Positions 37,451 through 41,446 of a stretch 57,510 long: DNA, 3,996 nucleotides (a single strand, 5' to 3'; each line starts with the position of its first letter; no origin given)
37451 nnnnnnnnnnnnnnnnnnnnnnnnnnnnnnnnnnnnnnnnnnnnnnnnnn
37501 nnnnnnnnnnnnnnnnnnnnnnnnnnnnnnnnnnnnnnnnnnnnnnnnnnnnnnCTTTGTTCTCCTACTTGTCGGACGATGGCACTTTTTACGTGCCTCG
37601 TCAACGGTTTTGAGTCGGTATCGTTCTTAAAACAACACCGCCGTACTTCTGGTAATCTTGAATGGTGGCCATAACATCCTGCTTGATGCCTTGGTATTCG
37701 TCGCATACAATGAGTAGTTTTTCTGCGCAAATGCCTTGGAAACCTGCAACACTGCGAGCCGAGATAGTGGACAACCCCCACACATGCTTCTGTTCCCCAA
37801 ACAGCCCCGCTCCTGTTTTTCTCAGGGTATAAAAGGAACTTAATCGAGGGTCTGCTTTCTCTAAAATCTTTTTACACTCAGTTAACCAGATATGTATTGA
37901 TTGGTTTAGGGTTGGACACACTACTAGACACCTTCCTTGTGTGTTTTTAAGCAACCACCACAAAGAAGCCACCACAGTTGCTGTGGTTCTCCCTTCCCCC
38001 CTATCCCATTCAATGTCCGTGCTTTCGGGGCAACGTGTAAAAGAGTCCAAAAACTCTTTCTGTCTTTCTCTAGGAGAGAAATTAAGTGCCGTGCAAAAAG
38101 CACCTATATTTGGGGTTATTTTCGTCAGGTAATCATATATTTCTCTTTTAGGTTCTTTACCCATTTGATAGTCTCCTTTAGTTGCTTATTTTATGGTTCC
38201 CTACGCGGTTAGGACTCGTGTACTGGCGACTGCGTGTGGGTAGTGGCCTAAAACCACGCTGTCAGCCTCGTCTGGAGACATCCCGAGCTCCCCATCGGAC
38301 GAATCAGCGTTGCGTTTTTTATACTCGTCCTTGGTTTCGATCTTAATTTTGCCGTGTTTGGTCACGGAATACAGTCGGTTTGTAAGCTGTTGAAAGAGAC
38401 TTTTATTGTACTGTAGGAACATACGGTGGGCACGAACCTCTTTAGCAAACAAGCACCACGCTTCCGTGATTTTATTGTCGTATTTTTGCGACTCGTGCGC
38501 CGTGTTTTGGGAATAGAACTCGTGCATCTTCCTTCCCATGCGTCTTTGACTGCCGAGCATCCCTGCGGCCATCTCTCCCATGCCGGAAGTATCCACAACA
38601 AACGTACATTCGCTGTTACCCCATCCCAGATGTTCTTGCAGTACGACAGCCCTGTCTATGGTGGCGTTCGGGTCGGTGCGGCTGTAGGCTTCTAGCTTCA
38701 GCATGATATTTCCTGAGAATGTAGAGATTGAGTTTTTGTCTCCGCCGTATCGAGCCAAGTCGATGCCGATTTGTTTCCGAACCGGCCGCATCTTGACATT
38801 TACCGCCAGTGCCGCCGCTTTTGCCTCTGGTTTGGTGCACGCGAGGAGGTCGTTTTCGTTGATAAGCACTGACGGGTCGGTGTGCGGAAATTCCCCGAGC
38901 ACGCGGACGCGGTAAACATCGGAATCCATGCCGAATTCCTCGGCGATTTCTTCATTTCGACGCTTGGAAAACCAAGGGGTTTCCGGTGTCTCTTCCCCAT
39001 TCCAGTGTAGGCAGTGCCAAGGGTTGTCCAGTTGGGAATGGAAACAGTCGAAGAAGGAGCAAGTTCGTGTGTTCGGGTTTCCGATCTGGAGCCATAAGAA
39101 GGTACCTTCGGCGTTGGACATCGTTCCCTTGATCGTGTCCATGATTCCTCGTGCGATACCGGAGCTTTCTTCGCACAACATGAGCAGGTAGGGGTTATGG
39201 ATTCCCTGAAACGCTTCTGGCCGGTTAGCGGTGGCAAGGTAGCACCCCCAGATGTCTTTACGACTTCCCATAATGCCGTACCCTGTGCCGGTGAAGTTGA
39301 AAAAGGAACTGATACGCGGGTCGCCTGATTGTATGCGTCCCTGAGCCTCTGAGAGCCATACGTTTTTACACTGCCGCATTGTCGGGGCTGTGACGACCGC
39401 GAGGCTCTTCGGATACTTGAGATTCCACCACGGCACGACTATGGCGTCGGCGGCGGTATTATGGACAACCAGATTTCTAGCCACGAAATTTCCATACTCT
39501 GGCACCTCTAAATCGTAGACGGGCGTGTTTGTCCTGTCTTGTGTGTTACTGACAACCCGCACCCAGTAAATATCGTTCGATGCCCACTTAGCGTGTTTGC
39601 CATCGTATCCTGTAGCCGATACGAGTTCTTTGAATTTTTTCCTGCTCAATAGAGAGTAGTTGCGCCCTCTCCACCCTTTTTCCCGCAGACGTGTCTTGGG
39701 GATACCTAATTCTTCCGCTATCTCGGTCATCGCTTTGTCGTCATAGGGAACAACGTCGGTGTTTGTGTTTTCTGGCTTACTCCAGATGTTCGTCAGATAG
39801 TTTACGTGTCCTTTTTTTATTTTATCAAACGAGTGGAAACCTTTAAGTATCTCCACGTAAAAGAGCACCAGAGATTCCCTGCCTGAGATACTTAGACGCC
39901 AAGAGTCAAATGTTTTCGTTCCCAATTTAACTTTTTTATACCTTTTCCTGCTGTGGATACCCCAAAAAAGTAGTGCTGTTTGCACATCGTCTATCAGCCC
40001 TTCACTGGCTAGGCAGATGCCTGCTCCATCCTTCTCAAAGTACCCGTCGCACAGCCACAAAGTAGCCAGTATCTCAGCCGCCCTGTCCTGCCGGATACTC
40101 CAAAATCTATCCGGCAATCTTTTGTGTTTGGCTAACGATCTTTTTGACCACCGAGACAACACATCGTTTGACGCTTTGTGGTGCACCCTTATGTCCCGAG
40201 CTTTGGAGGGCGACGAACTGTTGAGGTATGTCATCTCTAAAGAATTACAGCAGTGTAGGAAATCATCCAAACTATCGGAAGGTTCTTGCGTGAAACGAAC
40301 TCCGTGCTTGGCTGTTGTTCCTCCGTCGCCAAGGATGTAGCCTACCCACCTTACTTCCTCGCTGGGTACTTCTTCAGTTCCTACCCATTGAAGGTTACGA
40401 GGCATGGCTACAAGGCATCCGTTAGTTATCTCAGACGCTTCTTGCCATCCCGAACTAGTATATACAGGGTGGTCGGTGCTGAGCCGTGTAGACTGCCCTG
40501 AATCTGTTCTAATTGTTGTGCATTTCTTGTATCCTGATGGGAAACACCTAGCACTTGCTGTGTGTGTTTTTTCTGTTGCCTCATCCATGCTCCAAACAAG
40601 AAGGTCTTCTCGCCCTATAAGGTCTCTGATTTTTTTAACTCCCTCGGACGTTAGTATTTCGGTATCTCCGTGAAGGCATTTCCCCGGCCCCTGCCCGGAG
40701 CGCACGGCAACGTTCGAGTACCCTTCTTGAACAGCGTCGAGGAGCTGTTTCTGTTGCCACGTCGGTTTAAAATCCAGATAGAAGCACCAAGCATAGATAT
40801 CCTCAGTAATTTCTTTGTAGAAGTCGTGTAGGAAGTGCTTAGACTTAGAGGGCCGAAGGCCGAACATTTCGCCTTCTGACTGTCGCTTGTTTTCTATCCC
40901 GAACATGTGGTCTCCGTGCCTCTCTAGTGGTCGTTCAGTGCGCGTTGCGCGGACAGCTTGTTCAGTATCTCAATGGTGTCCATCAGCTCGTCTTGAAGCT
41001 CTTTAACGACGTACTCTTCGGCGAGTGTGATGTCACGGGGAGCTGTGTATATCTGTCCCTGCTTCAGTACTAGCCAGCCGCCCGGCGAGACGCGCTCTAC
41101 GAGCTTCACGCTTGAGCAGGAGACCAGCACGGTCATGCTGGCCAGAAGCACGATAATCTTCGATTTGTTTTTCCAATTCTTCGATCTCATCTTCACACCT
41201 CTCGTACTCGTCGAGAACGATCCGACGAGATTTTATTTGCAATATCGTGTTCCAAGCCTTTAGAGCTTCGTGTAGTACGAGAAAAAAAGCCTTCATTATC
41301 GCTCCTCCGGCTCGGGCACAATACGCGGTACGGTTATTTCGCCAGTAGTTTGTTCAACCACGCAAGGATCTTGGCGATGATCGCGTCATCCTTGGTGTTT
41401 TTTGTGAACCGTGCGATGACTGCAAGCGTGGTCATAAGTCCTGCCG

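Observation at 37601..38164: Intein-free, nuclease-less paralog of the terminase ATPase domain directly downstream of the intein-bearing terL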

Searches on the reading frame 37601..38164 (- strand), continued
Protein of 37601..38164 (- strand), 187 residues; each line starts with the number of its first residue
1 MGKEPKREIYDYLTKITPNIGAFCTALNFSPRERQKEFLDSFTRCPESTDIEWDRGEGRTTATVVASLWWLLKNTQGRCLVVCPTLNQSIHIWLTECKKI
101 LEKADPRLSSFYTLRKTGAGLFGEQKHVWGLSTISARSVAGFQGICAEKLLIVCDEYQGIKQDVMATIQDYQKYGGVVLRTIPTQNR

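Call 70: fold_search(model_id=the predicted structure, library=pdb)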
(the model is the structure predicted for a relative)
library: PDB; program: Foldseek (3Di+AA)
matches with E <= 10: 1154; with E <= 0.001: 19
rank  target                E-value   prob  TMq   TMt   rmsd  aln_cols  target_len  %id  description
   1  4znk                  5.0e-06  1.00  0.60  0.45   4.7       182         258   15  Thermus Phage P74-26 Large Terminase ATPase domain from (P 32 2 1 space group) (released 2015-07-08)
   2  8dgc_E                5.6e-06  1.00  0.65  0.26   5.1       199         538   14  Avs3 bound to phage PhiV-1 terminase (released 2022-08-03)
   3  2o0h                  6.0e-06  1.00  0.78  0.43   2.9       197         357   15  T4 gp17 ATPase domain mutant complexed with ATP (released 2007-04-03)
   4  2o0j                  6.3e-06  1.00  0.78  0.43   2.9       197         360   15  T4 gp17 ATPase domain mutant complexed with ADP (released 2007-04-03)
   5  3ezk_A                1.2e-05  1.00  0.74  0.28   3.7       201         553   15  Bacteriophage T4 gp17 motor assembly based on crystal structures and cryo-EM reconstructions (released 2009-01-13)
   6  3cpe                  2.0e-05  1.00  0.75  0.28   3.7       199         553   14  Crystal Structure of T4 gp17 (released 2009-01-13)
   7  7ks4                  4.7e-05  1.00  0.62  0.48   5.0       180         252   14  Thermus Phage P74-26 Large Terminase ATPase domain with partially bound ADP (released 2021-05-05)
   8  4znl_B                5.0e-05  1.00  0.62  0.47   4.6       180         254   16  Thermus Phage P74-26 Large Terminase ATPase domain bound to ADP Beryllium Fluoride (released 2015-07-08)
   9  5oea_A                8.1e-05  1.00  0.60  0.30   3.8       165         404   11  Structure of large terminase from the thermophilic bacteriophage D6E in complex with ATP-gamma-S (Crystal form 3) (released 2017-10-11)
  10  4znj                  1.6e-04  1.00  0.62  0.48   5.0       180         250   14  Thermus Phage P74-26 Large Terminase ATPase domain mutant R139A (I 2 3 space group) (released 2015-07-08)
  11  4zni                  1.8e-04  1.00  0.59  0.45   5.2       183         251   14  Thermus Phage P74-26 Large Terminase ATPase domain (I 2 3 space group) (released 2015-07-08)
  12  5oea_B                1.9e-04  1.00  0.61  0.30   3.9       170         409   11  Structure of large terminase from the thermophilic bacteriophage D6E in complex with ATP-gamma-S (Crystal form 3) (released 2017-10-11)
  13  4znl_A                2.1e-04  1.00  0.58  0.45   5.1       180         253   14  Thermus Phage P74-26 Large Terminase ATPase domain bound to ADP Beryllium Fluoride (released 2015-07-08)
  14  5oe8_B                2.3e-04  1.00  0.56  0.28   4.2       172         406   13  Structure of large terminase from the thermophilic bacteriophage D6E (Crystal form 2) (released 2017-10-11)
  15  5oee_B                3.2e-04  1.00  0.57  0.28   3.7       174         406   13  Structure of large terminase from the thermophilic bacteriophage D6E (Crystal form 3) (released 2017-10-11)
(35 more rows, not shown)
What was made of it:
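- On TerL ATPase domain (ASCE P-loop, terminase type): The top 18 PDB hits are all TerL structures, including T4 gp17 at TMq 0.78 (call 70).
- Closest known: N-terminal ATPase domain of the large terminase TerL. Same: The same RecA-like fold (T4 gp17 2o0h TMq 0.78, rmsd 2.9; P74-26 4znk E 5e-6; call 70).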

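Call 76: search_protein_families(library=pfam, proteins=[P0129, P0047, P0011, P0062], max_evalue=0.1)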
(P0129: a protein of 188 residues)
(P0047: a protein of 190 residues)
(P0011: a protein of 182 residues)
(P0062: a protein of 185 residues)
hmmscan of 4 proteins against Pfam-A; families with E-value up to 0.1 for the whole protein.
P0129 (188 aa): 0 families

P0047 (190 aa): 0 families

P0011 (182 aa): 2 families
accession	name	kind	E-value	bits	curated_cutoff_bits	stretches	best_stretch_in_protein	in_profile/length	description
PF03237.21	Terminase_6N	-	0.00015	21.9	22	1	49-177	4-131/215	Terminase large subunit, T4likevirus-type, N-terminal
PF04851.21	ResIII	-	0.0031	17.9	22.5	1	30-83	7-64/164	Type III restriction enzyme, res subunit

P0062 (185 aa): 0 families

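Call 94: find_related_loci(query=A1, collection=metagenome_contigs, flank=6000)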
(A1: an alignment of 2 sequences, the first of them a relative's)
Query A1 (187 aa) in metagenome_contigs; peptide patterns used: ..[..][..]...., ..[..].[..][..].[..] (x = any residue, [..] = any of these).
270 stretches matched a pattern, but none encodes a relative of the query by tblastn (E <= 1e-3).

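Call 100: fold_search(model_id=the predicted structure, library=viral)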
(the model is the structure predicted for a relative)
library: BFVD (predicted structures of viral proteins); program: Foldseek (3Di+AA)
matches with E <= 10: 1393; with E <= 0.001: 146
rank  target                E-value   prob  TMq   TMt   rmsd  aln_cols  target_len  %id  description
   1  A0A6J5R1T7            1.4e-08  1.00  0.80  0.30   3.1       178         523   19  AAA domain containing protein [uncultured Caudovirales phage]
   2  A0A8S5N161            7.1e-08  1.00  0.76  0.31   2.9       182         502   13  Large terminase [Siphoviridae sp. ctLfk13]
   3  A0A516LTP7            1.0e-07  1.00  0.78  0.30   3.7       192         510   13  (no name in the UniProt tables at hand)
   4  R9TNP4                2.5e-07  1.00  0.71  0.29   4.7       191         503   15  Terminase large subunit [Halorubrum virus CGphi46]
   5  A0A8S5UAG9            2.5e-07  1.00  0.62  0.41   5.4       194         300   16  Terminase [Caudovirales sp. ctCVG11]
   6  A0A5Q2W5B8            3.9e-07  1.00  0.73  0.29   4.3       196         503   19  (no name in the UniProt tables at hand)
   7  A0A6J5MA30            4.4e-07  1.00  0.75  0.24   2.7       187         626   13  DEXDc domain containing protein [uncultured Caudovirales phage]
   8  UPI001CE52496         1.2e-06  1.00  0.70  0.47   4.7       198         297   17  (no name look-up for this kind of identifier)
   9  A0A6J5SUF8            1.3e-06  1.00  0.71  0.23   3.4       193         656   16  Terminase-like family [uncultured Caudovirales phage]
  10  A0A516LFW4            1.4e-06  1.00  0.72  0.29   4.0       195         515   14  (no name in the UniProt tables at hand)
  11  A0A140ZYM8            1.7e-06  1.00  0.60  0.19   6.1       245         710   12  Terminase [Soft-shell clam herpesvirus 1]
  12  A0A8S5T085            1.8e-06  1.00  0.69  0.27   5.1       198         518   15  Terminase large subunit [Podoviridae sp. ctxqo3]
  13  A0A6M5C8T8            1.9e-06  1.00  0.69  0.24   4.2       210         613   16  (no name in the UniProt tables at hand)
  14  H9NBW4                2.2e-06  1.00  0.74  0.21   3.2       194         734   15  (no name in the UniProt tables at hand)
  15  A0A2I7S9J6            2.7e-06  1.00  0.73  0.28   3.5       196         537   14  (no name in the UniProt tables at hand)
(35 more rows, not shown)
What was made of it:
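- On TerL ATPase domain (ASCE P-loop, terminase type): The named BFVD top hits are large terminases (call 100).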

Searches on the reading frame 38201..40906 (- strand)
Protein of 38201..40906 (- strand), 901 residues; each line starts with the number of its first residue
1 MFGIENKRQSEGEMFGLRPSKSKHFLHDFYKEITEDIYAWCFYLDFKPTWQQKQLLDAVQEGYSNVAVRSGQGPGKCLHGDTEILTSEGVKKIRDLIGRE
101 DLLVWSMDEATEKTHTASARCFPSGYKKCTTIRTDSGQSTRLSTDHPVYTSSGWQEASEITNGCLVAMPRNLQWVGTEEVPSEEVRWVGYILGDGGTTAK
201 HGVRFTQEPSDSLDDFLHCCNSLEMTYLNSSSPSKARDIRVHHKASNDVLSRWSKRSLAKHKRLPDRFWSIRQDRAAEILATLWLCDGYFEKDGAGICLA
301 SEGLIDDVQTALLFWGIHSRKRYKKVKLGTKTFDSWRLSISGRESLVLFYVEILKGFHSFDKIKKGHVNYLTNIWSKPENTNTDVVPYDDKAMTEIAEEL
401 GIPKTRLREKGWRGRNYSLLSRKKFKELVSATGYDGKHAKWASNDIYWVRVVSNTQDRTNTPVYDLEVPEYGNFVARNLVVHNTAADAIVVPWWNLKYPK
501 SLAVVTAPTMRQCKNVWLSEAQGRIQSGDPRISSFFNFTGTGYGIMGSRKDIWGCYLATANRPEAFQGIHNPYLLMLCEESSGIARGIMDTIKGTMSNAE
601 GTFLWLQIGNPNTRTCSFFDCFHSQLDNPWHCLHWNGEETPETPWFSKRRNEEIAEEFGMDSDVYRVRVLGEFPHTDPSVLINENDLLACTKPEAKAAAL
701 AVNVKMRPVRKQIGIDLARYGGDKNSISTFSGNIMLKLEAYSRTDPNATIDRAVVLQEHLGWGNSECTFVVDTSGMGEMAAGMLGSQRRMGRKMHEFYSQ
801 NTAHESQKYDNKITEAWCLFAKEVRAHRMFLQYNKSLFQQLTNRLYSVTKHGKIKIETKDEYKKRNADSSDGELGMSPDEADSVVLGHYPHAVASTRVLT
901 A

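Call 4: search_protein_families(library=pfam, proteins=[window:38201-40906:-], max_evalue=0.1)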
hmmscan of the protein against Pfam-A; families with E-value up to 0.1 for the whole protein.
window:38201-40906:- (901 aa): 3 families
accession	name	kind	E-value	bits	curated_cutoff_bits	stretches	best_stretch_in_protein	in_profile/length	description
PF14890.11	Intein_splicing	-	5.4e-21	75.5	35.8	1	84-483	2-155/155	Intein splicing domain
PF14528.11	LAGLIDADG_3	-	2.6e-10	40.9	22.5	1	277-353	4-81/82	LAGLIDADG-like domain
PF04539.22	Sigma70_r3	-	0.058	14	25.3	0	394-427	24-57/78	Sigma-70 region 3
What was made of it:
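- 38201..40906 (-): terL, 901 aa with the intein and 494 aa when spliced. It is the parent-type gene of the paralog. Pfam intein domains (call 4).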

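Call 5: search_protein_families(library=phrogs, proteins=[window:38201-40906:-], max_evalue=0.01)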
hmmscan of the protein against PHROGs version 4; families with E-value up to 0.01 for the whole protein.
window:38201-40906:- (901 aa): 6 families
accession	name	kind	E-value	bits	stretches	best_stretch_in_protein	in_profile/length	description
phrog_5902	-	unknown function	1e-36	128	1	484-732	63-307/359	-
phrog_30356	-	DNA, RNA and nucleotide metabolism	1.4e-08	34.3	1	75-325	383-638/823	helicase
phrog_17415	-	head and packaging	0.00015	20.9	1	62-168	177-282/940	terminase large subunit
phrog_15127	-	head and packaging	0.00025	20.7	0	128-165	268-305/602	head protein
phrog_20197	-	unknown function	0.00081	20.3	1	46-77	32-63/158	-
phrog_36001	-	unknown function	0.0013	18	1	446-484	422-460/715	-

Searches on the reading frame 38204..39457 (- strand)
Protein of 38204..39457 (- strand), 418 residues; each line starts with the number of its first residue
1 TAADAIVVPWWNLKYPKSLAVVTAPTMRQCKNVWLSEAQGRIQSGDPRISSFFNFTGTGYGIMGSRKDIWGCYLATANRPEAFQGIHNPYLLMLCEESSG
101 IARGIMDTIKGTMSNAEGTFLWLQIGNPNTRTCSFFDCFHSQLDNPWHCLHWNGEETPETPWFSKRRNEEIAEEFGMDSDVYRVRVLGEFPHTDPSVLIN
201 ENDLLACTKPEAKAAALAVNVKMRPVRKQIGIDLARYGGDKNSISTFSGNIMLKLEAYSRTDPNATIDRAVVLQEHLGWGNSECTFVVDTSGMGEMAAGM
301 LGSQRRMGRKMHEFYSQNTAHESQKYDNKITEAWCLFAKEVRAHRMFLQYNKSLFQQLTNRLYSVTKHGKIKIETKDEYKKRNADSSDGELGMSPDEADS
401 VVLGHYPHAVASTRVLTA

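Call 19: find_related_loci(query=window:38204-39457:-, collection=viral_contigs, flank=6000)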
Query seq(418 aa) (418 aa) in viral_contigs; peptide patterns used: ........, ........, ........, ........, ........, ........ (x = any residue, [..] = any of these).
16 stretches matched a pattern; 7 encode a relative of the query (tblastn E <= 1e-3); 7 distinct loci.
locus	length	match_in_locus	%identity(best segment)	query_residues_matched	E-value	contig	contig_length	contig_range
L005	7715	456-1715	72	1-418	0e+0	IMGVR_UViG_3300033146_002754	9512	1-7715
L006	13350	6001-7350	54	1-415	1e-151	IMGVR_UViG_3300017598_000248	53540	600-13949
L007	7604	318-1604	50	1-415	3e-141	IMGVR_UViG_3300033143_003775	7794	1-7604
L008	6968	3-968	39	71-410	2e-72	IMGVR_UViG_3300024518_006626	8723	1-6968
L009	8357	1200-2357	24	7-407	4e-25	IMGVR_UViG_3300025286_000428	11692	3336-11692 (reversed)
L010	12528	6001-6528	29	221-406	1e-13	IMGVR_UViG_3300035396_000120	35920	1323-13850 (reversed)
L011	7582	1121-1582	30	230-399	6e-8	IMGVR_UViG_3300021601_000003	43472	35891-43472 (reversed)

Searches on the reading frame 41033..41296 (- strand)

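Call 8: search_protein_families(library=phrogs, proteins=[window:41033-41296:-], max_evalue=0.01)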
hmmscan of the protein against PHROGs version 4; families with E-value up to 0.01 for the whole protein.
window:41033-41296:- (87 aa): 1 family
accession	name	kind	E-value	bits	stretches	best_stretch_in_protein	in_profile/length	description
phrog_551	-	DNA, RNA and nucleotide metabolism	0.0034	16.9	1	16-50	401-435/701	DNA topoisomerase II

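Call 9: search_protein_families(library=pfam, proteins=[window:41033-41296:-], max_evalue=0.01)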
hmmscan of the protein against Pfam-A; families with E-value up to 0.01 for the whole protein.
window:41033-41296:- (87 aa): 1 family
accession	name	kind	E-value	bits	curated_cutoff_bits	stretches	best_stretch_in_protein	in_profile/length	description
PF03357.26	Snf7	-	0.0011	19.1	27.3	1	25-70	11-56/171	Snf7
